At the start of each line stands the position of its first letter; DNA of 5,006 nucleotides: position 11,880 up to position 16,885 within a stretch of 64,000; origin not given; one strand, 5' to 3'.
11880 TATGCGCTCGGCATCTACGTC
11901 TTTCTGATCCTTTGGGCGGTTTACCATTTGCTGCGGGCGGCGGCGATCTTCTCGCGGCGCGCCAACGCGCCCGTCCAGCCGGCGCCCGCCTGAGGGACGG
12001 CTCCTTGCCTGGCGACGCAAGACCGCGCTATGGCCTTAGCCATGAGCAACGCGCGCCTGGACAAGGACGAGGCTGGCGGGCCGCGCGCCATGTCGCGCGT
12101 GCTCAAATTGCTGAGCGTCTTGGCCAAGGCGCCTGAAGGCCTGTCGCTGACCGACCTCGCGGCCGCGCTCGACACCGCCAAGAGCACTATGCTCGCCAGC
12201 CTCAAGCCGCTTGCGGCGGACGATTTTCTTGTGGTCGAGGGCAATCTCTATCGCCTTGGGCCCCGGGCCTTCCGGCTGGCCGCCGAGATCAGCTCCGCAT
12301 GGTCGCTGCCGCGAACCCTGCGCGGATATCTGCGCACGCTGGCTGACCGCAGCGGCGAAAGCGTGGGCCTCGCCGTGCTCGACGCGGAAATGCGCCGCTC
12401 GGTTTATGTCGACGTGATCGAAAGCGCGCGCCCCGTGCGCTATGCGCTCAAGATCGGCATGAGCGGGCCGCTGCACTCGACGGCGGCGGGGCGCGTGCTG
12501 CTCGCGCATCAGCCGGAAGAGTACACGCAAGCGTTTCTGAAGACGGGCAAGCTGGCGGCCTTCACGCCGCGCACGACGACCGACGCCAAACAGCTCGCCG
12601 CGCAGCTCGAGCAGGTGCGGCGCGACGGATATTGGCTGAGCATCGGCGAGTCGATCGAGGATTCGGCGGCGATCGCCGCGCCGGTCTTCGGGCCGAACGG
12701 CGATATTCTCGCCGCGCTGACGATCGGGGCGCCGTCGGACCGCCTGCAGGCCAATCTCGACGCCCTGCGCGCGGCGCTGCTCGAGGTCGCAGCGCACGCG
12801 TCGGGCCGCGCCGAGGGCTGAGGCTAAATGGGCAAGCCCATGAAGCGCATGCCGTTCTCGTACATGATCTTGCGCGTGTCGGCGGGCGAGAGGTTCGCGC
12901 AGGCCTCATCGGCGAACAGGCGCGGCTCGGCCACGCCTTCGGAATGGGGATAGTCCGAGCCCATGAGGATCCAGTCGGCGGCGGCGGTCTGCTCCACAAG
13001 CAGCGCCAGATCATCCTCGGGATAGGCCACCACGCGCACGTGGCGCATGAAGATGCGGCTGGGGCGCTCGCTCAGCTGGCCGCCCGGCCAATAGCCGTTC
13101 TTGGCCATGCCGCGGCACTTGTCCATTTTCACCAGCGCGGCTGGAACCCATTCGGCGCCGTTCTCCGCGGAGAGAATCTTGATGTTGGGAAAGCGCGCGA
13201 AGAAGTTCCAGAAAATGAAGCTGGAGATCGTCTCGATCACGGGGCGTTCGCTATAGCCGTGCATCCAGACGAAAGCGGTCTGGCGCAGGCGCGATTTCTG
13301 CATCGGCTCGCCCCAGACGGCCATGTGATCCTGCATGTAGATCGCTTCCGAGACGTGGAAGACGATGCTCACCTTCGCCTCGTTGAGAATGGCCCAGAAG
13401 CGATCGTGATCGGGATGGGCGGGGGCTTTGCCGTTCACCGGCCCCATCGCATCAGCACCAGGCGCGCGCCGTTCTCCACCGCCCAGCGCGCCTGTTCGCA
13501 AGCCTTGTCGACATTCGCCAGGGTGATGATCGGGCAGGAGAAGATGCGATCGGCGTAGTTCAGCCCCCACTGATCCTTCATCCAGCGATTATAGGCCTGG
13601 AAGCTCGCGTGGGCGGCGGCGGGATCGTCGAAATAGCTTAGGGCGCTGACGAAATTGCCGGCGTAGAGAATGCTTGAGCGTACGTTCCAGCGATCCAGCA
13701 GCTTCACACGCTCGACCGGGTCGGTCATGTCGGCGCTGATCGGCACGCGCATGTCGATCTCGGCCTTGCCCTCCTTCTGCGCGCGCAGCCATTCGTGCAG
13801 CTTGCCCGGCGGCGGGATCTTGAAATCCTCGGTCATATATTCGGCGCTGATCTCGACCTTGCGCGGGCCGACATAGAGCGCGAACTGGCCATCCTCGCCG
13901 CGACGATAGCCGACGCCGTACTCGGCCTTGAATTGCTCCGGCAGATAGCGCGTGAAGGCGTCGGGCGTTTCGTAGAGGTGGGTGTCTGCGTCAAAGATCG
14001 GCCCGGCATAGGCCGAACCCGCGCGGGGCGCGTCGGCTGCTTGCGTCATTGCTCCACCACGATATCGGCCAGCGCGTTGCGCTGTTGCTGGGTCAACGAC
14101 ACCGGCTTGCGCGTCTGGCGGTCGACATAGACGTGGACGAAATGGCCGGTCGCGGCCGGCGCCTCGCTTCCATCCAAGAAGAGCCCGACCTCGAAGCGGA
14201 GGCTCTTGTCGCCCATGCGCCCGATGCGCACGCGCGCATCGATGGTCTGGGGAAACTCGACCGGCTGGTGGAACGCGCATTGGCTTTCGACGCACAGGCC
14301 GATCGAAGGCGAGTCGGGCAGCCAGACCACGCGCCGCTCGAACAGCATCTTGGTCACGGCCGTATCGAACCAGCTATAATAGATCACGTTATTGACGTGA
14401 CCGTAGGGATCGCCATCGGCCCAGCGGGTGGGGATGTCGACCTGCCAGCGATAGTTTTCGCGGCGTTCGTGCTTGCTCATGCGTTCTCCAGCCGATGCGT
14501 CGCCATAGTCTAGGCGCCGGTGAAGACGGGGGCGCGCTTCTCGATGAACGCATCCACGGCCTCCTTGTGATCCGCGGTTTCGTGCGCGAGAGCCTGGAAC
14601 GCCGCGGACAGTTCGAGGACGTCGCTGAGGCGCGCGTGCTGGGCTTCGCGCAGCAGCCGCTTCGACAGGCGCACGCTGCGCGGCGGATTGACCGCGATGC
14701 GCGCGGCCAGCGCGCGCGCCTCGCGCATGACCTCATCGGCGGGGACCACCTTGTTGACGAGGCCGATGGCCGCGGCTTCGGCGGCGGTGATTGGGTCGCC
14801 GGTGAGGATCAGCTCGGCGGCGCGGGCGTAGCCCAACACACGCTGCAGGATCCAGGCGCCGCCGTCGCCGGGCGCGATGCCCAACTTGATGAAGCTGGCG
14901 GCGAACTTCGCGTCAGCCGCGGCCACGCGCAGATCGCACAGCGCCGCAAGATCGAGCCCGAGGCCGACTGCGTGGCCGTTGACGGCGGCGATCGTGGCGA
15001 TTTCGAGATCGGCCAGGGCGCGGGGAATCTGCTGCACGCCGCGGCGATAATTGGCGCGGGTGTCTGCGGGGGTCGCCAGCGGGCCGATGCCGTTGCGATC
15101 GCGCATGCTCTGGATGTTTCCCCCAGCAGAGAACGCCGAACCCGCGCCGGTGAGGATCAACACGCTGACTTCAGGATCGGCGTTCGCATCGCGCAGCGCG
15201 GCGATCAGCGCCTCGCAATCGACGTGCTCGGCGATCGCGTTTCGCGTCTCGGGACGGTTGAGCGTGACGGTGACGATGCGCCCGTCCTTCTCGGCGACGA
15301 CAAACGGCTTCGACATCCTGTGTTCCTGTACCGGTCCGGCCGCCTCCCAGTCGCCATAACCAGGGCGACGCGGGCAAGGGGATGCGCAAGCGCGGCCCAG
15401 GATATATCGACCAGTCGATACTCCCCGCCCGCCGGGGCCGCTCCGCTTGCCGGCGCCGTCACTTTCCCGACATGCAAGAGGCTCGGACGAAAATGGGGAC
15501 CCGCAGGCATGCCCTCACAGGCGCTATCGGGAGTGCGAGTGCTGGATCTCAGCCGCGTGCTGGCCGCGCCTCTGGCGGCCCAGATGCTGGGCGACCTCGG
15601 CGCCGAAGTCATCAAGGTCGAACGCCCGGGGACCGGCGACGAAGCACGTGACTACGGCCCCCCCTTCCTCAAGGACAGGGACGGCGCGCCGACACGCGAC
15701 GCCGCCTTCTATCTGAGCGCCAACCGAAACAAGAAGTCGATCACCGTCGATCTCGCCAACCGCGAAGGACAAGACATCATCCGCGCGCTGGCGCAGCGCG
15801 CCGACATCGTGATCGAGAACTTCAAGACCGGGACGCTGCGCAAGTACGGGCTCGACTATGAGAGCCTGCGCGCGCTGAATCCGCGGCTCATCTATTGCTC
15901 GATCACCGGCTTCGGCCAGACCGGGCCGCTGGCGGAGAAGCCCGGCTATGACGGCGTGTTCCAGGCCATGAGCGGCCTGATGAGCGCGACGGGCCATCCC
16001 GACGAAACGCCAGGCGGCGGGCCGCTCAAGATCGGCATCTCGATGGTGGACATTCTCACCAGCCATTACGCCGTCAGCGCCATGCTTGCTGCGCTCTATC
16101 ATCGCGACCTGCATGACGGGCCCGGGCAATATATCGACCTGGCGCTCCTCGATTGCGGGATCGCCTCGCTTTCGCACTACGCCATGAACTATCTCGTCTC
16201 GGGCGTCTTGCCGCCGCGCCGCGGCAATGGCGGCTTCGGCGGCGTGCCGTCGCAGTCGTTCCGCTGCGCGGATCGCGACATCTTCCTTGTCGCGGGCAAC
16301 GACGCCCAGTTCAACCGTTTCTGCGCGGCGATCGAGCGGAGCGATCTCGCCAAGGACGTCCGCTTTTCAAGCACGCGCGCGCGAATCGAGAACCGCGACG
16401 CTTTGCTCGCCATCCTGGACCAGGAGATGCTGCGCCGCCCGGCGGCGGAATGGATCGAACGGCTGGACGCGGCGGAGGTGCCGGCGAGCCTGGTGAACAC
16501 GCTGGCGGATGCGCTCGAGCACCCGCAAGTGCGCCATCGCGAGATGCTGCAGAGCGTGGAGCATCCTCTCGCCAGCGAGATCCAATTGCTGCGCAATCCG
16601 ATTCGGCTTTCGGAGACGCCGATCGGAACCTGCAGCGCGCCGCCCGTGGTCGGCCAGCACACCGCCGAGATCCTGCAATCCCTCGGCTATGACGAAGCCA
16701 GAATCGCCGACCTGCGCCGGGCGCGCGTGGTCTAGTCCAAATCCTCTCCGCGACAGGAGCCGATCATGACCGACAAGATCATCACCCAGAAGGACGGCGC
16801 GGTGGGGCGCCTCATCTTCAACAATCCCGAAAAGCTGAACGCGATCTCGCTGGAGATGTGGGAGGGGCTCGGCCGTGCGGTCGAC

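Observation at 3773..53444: Recurrent palindrome ATCGC-N4-GCGAT confined to promoter-containing intergenic regions (candidate local regulon operator)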

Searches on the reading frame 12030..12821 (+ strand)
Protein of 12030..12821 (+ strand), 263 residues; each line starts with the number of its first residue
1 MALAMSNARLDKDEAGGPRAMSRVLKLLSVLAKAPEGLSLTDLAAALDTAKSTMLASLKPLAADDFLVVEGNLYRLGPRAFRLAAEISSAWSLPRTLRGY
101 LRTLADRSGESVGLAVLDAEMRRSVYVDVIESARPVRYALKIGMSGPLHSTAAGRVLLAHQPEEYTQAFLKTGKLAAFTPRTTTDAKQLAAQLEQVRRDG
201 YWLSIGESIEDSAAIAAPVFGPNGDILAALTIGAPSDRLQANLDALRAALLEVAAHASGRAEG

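Call 9: search_protein_families(library=pfam, proteins=[window:12030-12821:+])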
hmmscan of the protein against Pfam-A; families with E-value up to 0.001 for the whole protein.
window:12030-12821:+ (263 aa): 3 families
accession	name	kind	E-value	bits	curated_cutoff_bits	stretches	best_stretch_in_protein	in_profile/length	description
PF01614.24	IclR_C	-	1.2e-37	129.6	24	1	95-256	11-171/174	Bacterial transcriptional regulator IclR C-terminal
PF09339.16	HTH_IclR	-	4.8e-07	29.9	22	1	22-66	3-47/52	IclR helix-turn-helix domain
PF12840.13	HTH_20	-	0.00025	21.4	27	1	23-70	8-51/51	Helix-turn-helix domain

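Call 32: search_protein_families(library=ncbifam, proteins=[window:12030-12821:+], max_evalue=0.00001)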
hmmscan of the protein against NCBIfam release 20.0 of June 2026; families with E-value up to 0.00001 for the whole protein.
window:12030-12821:+ (263 aa): 5 families
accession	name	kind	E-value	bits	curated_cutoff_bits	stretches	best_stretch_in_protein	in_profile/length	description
NF045644.1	TransRegBhcR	equivalog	1.5e-39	135.9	350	1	11-255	15-258/267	HTH-type transcriptional regulator BhcR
TIGR02431.1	pcaR_pcaU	subfamily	2.1e-39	135.3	284.75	1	21-242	8-227/248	beta-ketoadipate pathway transcriptional regulators, PcaR/PcaU/PobR family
NF008601.2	PRK11569.1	equivalog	1.5e-28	99.8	380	1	13-242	21-252/276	glyoxylate bypass operon transcriptional repressor IclR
NF011671.1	PRK15090.1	equivalog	5.1e-27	94.7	275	1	20-257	12-248/256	DNA-binding transcriptional regulator KdgR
NF007548.0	PRK10163.1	equivalog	1.3e-20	73.7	406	1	17-241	20-244/271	HTH-type transcriptional repressor AllR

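Call 34: search_solved_structures(query=window:12030-12821:+, max_evalue=0.00001)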
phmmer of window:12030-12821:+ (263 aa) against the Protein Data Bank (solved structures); distinct sequences matched with E-value up to 0.00001: 21.
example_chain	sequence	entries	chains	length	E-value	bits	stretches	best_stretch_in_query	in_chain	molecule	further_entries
3r4k_A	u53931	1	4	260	9.9e-21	77.8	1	20-243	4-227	Transcriptional regulator, IclR family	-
2ia2_A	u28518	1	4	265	7.5e-20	75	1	25-243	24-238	Putative Transcriptional Regulator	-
2o0y_A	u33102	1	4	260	9e-19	71.4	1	16-241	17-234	Transcriptional regulator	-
5tjj_A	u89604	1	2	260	2.2e-18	70.1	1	21-241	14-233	Transcriptional regulator, IclR family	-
2xrn_A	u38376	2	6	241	7.7e-18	68.4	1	21-253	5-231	HTH-TYPE TRANSCRIPTIONAL REGULATOR TTGV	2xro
1mkm_A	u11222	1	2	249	2.2e-17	66.9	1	21-237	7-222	IclR transcriptional regulator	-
8eju_A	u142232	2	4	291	5.5e-16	62.3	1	21-239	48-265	Transcription regulatory protein (Pca regulon)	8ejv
9e6a_A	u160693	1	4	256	2.4e-15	60.2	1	25-249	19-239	Transcriptional regulator, IclR family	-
1ysp_A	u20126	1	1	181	2.5e-15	60.2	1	100-255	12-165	Transcriptional regulator kdgR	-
1tf1_A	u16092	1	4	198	4.8e-15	59.2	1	100-243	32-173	Negative regulator of allantoin and glyoxylate utilization operons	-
2o99_A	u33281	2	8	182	7.2e-15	58.6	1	98-241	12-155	Acetate operon repressor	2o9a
1td5_A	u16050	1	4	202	9.2e-15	58.3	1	97-241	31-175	Acetate operon repressor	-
3mq0_A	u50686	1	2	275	4.2e-12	49.6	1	20-233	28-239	Transcriptional repressor of the blcABC operon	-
5w1e_A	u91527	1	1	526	2.2e-11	47.2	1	19-159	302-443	Putative transcriptional regulator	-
2g7u_A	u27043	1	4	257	8.3e-11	45.4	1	34-238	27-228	transcriptional regulator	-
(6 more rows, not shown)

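Call 45: find_homologous_proteins(query=window:12030-12821:+, max_evalue=1e-25)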
Query window:12030-12821:+ (263 aa): 186 proteins with E <= 1e-25 among 8000 candidates; the best 120 are listed.
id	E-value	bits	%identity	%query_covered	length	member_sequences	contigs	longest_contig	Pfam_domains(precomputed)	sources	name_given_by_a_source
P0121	1.2e-156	537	100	98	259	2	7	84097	PF01614.25,PF09339.17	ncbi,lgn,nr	ncbi:MAG: IclR family transcriptional regulator [Hydrogenophilaceae bacterium]|nr:IclR family transc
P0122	2.5e-138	477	87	99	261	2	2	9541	PF01614.25,PF09339.17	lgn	-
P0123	3.5e-137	474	87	98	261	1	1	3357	PF01614.25,PF09339.17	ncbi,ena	-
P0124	4.2e-137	473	87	98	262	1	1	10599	PF01614.25,PF09339.17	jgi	jgi:DNA-binding IclR family transcriptional regulator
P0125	4.2e-137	473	87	99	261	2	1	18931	PF01614.25,PF09339.17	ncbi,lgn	-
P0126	4.8e-137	473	88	98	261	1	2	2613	PF01614.25,PF09339.17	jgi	jgi:DNA-binding IclR family transcriptional regulator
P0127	5.2e-137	473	87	98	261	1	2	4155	PF01614.25,PF09339.17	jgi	jgi:DNA-binding IclR family transcriptional regulator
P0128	8.6e-137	472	83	100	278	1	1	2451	PF01614.25,PF09339.17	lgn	-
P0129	4.1e-136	470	87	98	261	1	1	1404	PF01614.25,PF09339.17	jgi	jgi:DNA-binding IclR family transcriptional regulator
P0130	1.3e-135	469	88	97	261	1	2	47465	PF01614.25,PF09339.17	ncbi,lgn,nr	ncbi:MAG TPA: IclR family transcriptional regulator [Caulobacterales bacterium]|nr:IclR family trans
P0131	3.1e-135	467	86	98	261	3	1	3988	PF01614.25,PF09339.17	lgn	-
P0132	4.7e-134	464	86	98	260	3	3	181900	PF01614.25,PF09339.17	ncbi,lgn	ncbi:MAG: IclR family transcriptional regulator [Hyphomonadaceae bacterium]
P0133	4.9e-133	460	86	98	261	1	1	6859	PF01614.25,PF09339.17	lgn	-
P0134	1.9e-132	458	85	98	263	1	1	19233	PF01614.25,PF09339.17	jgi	jgi:DNA-binding IclR family transcriptional regulator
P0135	6.9e-131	453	83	98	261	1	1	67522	PF01614.25,PF09339.17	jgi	jgi:DNA-binding IclR family transcriptional regulator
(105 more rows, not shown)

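Call 47: find_related_loci(query=A2, collection=metagenome_contigs, flank=6000)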
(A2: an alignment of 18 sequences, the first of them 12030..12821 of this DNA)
Query A2 (263 aa) in metagenome_contigs; peptide patterns used: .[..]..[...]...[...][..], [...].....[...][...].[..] (x = any residue, [..] = any of these).
600 stretches matched a pattern (row limit reached: there are more); 355 encode a relative of the query (tblastn E <= 1e-3); the best 80 are kept; 80 distinct loci.
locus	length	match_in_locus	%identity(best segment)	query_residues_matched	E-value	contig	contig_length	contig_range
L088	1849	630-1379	68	14-263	2e-120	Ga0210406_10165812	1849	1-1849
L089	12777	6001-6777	65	2-260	2e-112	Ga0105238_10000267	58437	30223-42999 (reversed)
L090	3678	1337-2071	69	16-260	1e-113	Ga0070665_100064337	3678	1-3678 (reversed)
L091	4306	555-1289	69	16-260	1e-112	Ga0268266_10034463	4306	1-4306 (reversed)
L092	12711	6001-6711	69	6-242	2e-106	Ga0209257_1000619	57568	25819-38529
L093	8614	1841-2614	61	2-259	2e-104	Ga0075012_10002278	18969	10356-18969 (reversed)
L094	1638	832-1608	64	10-263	4e-111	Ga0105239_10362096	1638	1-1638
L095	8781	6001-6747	65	10-259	3e-103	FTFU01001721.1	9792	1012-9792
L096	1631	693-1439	66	10-259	2e-106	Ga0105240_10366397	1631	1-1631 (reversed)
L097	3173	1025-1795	66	2-259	1e-100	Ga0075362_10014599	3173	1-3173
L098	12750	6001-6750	64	11-259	2e-98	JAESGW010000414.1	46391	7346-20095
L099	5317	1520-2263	63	11-259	3e-90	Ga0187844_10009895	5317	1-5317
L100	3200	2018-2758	53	14-260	6e-87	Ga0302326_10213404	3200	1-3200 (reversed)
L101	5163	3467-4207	53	14-260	5e-86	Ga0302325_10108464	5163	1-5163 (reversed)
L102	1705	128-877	54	12-261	3e-90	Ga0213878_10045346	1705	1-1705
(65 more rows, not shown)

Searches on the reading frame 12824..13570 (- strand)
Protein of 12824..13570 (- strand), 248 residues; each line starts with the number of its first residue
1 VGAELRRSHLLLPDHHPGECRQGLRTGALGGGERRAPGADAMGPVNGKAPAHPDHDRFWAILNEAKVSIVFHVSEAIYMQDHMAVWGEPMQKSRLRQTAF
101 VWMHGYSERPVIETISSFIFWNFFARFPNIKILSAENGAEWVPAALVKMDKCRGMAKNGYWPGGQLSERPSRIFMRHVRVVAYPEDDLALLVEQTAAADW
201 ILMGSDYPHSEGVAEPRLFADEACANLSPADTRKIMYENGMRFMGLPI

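Call 9: search_protein_families(library=pfam, proteins=[window:12824-13570:-])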
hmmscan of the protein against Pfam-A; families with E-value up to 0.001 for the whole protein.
window:12824-13570:- (248 aa): 1 family
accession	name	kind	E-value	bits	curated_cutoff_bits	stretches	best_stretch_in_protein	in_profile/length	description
PF04909.20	Amidohydro_2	-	6.5e-12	46.2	26.4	1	43-245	114-288/289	Amidohydrolase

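Call 73: search_protein_families(library=ncbifam, proteins=[window:12824-13570:-], max_evalue=1e-10)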
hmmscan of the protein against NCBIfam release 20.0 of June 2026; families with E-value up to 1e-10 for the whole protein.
window:12824-13570:- (248 aa): 0 families

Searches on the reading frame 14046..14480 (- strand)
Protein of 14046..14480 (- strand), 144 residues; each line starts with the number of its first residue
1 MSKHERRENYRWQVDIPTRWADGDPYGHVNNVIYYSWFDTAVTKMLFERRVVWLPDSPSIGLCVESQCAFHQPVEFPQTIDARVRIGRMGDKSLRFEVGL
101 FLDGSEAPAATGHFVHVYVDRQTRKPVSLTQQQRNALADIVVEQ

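Call 9: search_protein_families(library=pfam, proteins=[window:14046-14480:-])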
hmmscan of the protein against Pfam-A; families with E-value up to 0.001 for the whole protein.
window:14046-14480:- (144 aa): 3 families
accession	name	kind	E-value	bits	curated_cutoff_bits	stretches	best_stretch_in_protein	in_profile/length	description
PF13279.12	4HBT_2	-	8.8e-16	58.9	25.5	1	19-136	2-121/122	Thioesterase-like superfamily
PF03061.28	4HBT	-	8.1e-10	39.3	20.6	1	26-104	1-74/79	Thioesterase superfamily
PF20791.3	Acyl-ACP_TE_C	-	9.6e-05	23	21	1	14-41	10-37/101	Acyl-ACP thioesterase C-terminal domain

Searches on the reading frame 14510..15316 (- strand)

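Call 9: search_protein_families(library=pfam, proteins=[window:14510-15316:-])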
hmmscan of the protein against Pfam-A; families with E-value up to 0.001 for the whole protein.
window:14510-15316:- (268 aa): 2 families
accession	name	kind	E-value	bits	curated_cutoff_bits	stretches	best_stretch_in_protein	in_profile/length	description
PF00378.25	ECH_1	-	1.1e-59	202.3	27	1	11-267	3-250/251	Enoyl-CoA hydratase/isomerase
PF16113.10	ECH_2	-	5e-29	102.3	27.2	1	16-204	3-185/335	Enoyl-CoA hydratase/isomerase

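Call 73: search_protein_families(library=ncbifam, proteins=[window:14510-15316:-], max_evalue=1e-10)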
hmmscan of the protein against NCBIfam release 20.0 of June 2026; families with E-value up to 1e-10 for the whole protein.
window:14510-15316:- (268 aa): 69 families (the best 25 are shown)
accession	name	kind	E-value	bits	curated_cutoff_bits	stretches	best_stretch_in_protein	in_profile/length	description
NF006699.0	PRK09245.1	subfamily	7.2e-112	373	354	1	4-267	3-265/266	crotonase/enoyl-CoA hydratase family protein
NF051848.1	EnCoAHydtEchA19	equivalog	3.7e-62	210.2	400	1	7-267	3-257/258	enoyl-CoA hydratase EchA19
NF004857.0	PRK06210.1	equivalog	2.2e-54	184.7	341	1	8-267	13-274/275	enoyl-CoA hydratase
NF046063.1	oxepin_alt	equivalog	3.3e-53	180.8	300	1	8-263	4-253/254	oxepin-CoA hydrolase, alternative type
NF004475.0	PRK05809.1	subfamily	6.4e-53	179.9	394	1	6-266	6-258/260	short-chain-enoyl-CoA hydratase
NF007239.0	PRK09674.1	equivalog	2.3e-52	178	371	1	3-267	3-256/257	2,3-dehydroadipyl-CoA hydratase PaaF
NF005700.0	PRK07511.1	subfamily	4.9e-52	177.1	274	1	7-266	6-259/260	enoyl-CoA hydratase family protein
NF006107.0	PRK08258.1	equivalog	6.9e-52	176.4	330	1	9-267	22-276/277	enoyl-CoA hydratase family protein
NF004525.0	PRK05870.1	equivalog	1.3e-51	175.9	285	1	5-255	4-244/249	enoyl-CoA hydratase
TIGR02280.1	PaaB1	equivalog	1.1e-50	172.6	345.15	1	8-267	3-255/256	2-(1,2-epoxy-1,2-dihydrophenyl)acetyl-CoA isomerase PaaG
NF004840.0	PRK06190.1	equivalog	1.1e-50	172.6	253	1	2-249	2-240/260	enoyl-CoA hydratase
NF006007.0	PRK08138.1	subfamily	1.1e-50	172.4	355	1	7-267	11-260/261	enoyl-CoA hydratase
NF005804.0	PRK07659.1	equivalog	5.2e-50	170.4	311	1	5-267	7-259/260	enoyl-CoA hydratase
NF004635.0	PRK05981.1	equivalog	8.2e-50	169.8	351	1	6-267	6-265/266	enoyl-CoA hydratase/isomerase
NF004517.0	PRK05862.1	equivalog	3e-49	167.8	396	1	2-266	2-255/257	enoyl-CoA hydratase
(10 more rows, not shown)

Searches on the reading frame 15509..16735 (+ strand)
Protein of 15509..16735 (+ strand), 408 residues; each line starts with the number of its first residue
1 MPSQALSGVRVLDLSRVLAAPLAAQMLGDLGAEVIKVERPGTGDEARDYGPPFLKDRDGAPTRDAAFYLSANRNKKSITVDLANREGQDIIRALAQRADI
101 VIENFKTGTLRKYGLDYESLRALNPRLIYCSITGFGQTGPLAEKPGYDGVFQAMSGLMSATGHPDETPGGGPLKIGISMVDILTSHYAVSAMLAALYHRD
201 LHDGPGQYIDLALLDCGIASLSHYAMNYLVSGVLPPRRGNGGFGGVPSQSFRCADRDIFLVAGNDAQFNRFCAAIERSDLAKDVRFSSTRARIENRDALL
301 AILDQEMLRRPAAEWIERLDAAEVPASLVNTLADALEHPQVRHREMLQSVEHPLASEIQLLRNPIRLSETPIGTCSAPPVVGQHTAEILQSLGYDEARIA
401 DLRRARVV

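Call 73: search_protein_families(library=ncbifam, proteins=[window:15509-16735:+], max_evalue=1e-10)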
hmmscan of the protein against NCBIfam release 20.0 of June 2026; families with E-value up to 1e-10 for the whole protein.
window:15509-16735:+ (408 aa): 7 families
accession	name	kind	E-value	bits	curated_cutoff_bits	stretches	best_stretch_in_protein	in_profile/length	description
NF052585.1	SucGlutTfsCaiB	equivalog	3e-124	414.6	750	1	4-393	6-389/394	succinate--glutarate CoA-transferase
NF041294.1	Scnl_mescCoAtase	equivalog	5.2e-79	266.1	700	1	4-390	2-381/381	succinyl-CoA:mesaconate CoA-transferase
NF008511.0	PRK11430.1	equivalog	8e-79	265.5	522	1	6-370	10-356/381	CoA:oxalate CoA-transferase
NF003809.0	PRK05398.1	subfamily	7.5e-72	242.2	442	1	3-408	2-416/416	formyl-CoA transferase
TIGR03253.1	oxalate_frc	equivalog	2.1e-68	231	504.2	2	4-216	2-202/416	formyl-CoA transferase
NF002914.1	PRK03525.1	equivalog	2.4e-37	128.8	413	1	5-404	9-393/400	L-carnitine CoA-transferase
TIGR04253.1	mesacon_CoA_iso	equivalog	3.2e-23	82.4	725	1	6-408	3-400/403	2-methylfumaryl-CoA isomerase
